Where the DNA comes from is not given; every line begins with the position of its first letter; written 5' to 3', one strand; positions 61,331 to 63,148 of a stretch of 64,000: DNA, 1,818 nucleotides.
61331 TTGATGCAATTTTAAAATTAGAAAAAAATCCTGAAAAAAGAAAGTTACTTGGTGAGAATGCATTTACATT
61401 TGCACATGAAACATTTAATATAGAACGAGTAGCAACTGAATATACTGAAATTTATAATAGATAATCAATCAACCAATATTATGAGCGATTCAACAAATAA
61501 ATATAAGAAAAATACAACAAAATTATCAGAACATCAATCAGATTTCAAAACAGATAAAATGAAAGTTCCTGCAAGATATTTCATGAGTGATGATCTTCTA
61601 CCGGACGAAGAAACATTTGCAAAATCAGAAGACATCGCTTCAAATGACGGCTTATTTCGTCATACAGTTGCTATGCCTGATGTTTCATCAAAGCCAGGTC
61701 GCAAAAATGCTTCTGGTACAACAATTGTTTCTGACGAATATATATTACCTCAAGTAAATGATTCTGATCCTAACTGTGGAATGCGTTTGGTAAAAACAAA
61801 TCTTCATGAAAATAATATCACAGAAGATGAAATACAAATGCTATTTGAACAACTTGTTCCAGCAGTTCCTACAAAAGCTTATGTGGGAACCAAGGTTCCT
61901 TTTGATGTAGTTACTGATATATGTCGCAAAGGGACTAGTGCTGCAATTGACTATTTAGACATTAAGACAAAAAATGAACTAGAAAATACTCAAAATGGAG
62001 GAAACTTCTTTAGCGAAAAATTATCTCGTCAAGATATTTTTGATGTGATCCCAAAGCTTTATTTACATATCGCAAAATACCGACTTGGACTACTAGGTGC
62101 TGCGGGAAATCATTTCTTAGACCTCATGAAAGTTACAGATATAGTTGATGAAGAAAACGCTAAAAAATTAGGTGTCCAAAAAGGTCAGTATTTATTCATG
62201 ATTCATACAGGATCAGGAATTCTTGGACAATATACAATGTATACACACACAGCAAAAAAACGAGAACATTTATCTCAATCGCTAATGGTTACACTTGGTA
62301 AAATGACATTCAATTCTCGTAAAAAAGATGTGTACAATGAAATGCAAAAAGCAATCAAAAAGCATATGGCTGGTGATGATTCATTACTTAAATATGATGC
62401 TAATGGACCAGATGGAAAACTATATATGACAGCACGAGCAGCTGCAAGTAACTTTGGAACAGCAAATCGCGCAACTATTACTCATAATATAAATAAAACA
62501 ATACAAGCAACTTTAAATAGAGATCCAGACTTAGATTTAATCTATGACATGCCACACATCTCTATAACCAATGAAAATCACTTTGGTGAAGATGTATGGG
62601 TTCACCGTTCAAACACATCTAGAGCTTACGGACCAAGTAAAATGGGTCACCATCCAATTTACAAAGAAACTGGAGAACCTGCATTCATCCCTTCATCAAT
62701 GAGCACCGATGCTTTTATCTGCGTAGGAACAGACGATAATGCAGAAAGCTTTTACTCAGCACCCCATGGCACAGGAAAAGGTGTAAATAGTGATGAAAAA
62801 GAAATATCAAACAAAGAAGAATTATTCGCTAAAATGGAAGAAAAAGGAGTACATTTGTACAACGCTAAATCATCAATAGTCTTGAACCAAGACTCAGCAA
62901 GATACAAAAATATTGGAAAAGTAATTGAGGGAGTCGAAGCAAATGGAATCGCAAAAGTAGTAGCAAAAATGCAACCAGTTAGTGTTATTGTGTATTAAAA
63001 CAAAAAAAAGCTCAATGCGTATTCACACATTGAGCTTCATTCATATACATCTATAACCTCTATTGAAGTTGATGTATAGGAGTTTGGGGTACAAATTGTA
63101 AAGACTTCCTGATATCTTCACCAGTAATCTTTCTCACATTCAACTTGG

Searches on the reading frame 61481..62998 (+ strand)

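Call 87: search_protein_families(library=pfam, proteins=[window:61481-62998:+], max_evalue=0.001)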
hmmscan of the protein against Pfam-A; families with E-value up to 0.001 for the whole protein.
window:61481-62998:+ (505 aa): 1 family
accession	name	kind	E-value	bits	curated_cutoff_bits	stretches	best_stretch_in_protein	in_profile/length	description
PF01139.22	RtcB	-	2e-71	241.9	27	1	51-503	4-424/426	tRNA-splicing ligase RtcB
